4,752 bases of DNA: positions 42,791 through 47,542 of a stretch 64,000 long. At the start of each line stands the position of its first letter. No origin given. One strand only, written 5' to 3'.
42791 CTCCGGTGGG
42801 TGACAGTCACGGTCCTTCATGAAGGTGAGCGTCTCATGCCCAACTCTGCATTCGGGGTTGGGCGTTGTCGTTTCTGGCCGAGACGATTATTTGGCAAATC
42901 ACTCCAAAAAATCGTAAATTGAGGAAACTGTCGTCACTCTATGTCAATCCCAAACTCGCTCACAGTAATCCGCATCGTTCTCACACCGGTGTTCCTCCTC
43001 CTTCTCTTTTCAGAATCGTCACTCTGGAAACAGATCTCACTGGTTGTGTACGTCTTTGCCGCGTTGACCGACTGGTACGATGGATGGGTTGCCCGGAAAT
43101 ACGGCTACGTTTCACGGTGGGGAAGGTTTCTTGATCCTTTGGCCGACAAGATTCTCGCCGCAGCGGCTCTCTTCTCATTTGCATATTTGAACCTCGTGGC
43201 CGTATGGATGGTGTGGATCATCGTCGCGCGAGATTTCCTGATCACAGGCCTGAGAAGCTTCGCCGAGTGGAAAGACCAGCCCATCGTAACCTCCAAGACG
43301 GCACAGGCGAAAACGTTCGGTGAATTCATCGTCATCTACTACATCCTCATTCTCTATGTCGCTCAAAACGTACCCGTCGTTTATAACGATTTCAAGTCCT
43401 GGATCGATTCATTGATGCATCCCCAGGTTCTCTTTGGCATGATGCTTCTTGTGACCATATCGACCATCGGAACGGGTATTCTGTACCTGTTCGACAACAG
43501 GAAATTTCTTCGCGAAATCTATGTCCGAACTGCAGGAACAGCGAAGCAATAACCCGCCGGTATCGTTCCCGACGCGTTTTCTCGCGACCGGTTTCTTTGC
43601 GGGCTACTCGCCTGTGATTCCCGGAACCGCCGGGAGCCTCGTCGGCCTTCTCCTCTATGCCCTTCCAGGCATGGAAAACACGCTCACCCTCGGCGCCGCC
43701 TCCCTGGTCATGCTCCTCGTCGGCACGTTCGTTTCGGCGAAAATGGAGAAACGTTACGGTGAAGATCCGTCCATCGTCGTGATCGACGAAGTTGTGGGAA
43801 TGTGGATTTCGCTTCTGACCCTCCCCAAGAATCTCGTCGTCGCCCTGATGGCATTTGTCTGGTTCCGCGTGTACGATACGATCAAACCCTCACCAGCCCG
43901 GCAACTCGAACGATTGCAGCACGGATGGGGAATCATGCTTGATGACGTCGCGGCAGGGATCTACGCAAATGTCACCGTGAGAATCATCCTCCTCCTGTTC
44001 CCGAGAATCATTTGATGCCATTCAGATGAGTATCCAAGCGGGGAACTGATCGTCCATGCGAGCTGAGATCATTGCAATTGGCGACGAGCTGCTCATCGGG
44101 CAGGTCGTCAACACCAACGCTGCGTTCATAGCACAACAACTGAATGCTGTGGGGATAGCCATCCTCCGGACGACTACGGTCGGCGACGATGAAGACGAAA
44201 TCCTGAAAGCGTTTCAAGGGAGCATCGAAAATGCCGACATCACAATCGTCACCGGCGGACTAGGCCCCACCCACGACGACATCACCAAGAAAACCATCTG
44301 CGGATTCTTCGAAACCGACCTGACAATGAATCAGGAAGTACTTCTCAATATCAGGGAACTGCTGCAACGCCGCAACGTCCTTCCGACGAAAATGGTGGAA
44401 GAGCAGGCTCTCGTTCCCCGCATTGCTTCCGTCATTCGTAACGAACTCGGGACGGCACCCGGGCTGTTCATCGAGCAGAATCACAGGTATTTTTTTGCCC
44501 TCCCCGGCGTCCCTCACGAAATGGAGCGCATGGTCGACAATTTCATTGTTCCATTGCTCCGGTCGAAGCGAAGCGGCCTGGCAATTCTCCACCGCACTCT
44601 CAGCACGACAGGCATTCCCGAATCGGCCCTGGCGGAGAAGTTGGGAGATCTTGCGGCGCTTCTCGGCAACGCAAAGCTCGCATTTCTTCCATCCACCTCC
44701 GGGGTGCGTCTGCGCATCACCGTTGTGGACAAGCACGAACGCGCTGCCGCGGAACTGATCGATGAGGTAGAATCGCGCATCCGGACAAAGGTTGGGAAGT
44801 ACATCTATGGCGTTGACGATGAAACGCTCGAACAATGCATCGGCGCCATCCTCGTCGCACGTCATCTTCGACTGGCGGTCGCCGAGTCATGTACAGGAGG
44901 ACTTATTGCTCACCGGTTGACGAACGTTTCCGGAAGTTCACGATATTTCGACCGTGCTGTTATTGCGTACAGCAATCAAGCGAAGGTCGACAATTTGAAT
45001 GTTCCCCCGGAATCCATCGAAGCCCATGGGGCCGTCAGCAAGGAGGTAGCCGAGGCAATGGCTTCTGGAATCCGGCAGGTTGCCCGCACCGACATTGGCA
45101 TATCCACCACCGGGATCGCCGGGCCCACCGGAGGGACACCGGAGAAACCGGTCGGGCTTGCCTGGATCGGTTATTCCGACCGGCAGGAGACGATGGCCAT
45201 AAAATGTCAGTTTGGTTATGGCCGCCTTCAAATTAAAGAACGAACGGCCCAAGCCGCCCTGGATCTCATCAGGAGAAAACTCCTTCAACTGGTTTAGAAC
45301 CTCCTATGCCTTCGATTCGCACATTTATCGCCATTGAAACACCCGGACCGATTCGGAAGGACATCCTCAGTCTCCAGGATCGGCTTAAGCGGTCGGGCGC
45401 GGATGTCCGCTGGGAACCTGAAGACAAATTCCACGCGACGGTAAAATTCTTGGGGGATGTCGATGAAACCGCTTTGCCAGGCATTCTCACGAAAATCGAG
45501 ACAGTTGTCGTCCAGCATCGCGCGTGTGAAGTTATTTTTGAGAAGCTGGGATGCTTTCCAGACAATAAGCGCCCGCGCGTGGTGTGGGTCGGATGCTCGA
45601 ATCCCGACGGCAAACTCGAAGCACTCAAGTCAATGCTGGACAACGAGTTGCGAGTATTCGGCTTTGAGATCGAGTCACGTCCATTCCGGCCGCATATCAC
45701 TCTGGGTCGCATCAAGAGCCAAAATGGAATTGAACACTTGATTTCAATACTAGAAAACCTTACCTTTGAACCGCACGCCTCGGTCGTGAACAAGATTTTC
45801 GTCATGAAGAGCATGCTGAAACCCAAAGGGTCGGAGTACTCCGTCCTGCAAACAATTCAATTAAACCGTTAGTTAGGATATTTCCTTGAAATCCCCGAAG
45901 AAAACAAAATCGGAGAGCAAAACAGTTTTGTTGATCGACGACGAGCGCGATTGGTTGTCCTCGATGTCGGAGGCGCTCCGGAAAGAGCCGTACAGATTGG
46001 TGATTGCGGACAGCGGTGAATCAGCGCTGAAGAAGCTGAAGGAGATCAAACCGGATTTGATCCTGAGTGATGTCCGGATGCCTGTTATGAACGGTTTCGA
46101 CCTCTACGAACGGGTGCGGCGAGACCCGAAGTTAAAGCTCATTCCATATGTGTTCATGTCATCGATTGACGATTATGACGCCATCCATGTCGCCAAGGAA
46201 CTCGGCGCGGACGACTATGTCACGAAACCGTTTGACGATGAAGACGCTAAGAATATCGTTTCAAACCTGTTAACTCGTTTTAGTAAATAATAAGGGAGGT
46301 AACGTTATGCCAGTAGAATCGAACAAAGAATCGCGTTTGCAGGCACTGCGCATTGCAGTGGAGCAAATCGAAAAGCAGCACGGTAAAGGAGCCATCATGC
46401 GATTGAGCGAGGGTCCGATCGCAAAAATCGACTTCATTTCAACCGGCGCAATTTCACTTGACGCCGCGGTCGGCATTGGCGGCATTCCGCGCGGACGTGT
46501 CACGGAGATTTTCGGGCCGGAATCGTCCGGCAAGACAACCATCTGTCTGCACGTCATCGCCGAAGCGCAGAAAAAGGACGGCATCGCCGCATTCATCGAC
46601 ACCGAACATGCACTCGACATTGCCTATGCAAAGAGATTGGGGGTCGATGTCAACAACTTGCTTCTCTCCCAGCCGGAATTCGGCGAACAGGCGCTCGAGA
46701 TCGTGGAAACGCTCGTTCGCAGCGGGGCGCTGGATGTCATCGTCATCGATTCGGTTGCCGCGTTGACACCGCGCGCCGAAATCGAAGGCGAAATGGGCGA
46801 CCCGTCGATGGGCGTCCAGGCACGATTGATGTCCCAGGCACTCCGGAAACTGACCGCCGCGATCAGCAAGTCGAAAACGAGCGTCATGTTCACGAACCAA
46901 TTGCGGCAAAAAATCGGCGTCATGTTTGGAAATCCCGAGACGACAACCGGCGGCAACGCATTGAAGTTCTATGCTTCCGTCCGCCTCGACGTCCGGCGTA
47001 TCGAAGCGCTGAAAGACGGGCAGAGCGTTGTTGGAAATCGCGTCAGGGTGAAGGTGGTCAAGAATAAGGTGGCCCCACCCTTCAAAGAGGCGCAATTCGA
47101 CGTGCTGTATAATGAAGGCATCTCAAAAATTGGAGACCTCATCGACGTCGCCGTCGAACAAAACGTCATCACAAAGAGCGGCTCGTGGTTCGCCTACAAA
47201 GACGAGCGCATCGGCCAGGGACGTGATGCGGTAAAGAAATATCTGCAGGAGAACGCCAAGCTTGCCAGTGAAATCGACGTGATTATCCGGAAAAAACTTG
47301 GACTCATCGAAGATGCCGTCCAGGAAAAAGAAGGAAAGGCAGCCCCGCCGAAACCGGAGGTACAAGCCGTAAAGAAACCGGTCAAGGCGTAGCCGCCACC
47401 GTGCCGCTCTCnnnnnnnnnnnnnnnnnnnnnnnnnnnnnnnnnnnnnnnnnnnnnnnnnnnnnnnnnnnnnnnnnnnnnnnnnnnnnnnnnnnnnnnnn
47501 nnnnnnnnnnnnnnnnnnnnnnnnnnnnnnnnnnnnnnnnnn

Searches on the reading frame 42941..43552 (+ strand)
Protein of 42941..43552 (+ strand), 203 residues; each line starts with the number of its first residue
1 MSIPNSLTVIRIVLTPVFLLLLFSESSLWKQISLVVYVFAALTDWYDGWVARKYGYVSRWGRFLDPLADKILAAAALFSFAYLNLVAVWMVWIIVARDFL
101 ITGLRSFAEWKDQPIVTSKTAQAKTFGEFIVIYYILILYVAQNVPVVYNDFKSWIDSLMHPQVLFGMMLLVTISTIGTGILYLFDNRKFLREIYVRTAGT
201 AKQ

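Call 43: search_protein_families(library=pfam, proteins=[window:42941-43552:+], max_evalue=0.001)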
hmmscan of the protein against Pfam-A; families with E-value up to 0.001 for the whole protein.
window:42941-43552:+ (203 aa): 1 family
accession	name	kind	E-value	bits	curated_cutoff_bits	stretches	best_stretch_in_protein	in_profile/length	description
PF01066.26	CDP-OH_P_transf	-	4.4e-37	128.2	22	1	1-141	1-138/152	CDP-alcohol phosphatidyltransferase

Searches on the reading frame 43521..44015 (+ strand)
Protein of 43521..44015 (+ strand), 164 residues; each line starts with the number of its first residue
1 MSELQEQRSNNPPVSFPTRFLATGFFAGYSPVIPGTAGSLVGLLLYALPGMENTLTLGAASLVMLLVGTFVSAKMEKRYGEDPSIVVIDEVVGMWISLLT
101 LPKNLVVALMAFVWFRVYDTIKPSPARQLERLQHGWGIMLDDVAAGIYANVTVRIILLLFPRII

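Call 43: search_protein_families(library=pfam, proteins=[window:43521-44015:+], max_evalue=0.001)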
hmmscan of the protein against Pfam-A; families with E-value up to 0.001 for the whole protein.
window:43521-44015:+ (164 aa): 1 family
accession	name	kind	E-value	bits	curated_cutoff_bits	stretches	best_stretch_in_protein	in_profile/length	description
PF04608.18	PgpA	-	1.8e-40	138.5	28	1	20-156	1-140/141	Phosphatidylglycerophosphatase A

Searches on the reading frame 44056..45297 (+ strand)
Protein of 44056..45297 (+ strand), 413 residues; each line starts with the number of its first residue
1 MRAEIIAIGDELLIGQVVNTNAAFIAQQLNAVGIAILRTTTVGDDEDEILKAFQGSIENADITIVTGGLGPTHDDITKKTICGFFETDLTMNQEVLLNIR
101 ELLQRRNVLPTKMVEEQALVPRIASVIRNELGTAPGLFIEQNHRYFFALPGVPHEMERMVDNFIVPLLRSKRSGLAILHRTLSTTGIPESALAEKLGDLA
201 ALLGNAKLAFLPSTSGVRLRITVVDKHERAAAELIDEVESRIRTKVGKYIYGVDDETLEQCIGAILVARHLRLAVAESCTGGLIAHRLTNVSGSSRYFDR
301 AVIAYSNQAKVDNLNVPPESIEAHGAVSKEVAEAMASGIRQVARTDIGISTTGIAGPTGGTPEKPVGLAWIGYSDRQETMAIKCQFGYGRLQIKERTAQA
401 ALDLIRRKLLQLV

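Call 42: search_protein_families(library=pfam, proteins=[window:44056-45297:+], max_evalue=0.001)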
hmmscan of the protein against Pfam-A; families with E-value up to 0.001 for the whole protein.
window:44056-45297:+ (413 aa): 3 families
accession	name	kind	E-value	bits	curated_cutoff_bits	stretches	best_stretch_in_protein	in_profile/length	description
PF02464.23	CinA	-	2.6e-56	190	23.5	1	256-408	2-154/155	Competence-damaged protein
PF00994.29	MoCF_biosynth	-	2e-35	122.1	26.6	1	4-169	1-143/144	Probable molybdopterin binding domain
PF18146.6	CinA_KH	-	3.3e-21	75.6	27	1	179-252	1-73/73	Damage-inducible protein CinA KH domain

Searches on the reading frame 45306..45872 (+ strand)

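Call 43: search_protein_families(library=pfam, proteins=[window:45306-45872:+], max_evalue=0.001)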
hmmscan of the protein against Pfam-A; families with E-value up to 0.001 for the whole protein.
window:45306-45872:+ (188 aa): 2 families
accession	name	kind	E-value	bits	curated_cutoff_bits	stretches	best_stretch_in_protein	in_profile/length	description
PF02834.22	LigT_PEase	-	6.7e-28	97.1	23.3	2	10-94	1-87/87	LigT like Phosphoesterase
PF13563.12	2_5_RNA_ligase2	-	9.3e-14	52.2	27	1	40-159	24-139/152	2'-5' RNA ligase superfamily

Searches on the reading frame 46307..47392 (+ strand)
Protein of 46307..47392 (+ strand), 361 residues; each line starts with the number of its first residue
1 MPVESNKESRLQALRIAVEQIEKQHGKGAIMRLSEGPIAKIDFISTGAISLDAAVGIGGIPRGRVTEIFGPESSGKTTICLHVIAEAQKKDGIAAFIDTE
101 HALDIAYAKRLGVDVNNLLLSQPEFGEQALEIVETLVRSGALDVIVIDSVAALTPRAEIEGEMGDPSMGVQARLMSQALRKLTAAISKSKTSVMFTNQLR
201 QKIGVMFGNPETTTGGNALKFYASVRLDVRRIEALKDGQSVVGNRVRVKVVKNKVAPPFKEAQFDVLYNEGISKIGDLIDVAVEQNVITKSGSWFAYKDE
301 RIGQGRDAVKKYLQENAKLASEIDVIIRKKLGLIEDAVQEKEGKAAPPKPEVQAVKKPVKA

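Call 42: search_protein_families(library=pfam, proteins=[window:46307-47392:+], max_evalue=0.001)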
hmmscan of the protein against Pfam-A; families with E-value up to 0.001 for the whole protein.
window:46307-47392:+ (361 aa): 7 families
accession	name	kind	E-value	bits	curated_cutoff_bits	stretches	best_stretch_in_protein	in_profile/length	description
PF00154.27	RecA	-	5.6e-134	446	27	1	12-273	1-262/262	recA bacterial DNA recombination protein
PF21096.2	RecA_C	-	3.9e-24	85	27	1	276-332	1-57/57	RecA C-terminal domain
PF08423.17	Rad51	-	6.6e-12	45.7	22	1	43-232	7-212/244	Rad51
PF06745.19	ATPase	-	8.2e-08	32.3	26.6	1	45-118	2-77/231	KaiC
PF01637.24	ATPase_2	-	0.00016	22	33.2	1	66-191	23-110/225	ATPase domain predominantly from Archaea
PF13479.12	AAA_24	-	0.00041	20.7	27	1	68-154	7-77/195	AAA domain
PF13481.12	AAA_25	-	0.00084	19.5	27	0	58-87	28-57/195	AAA domain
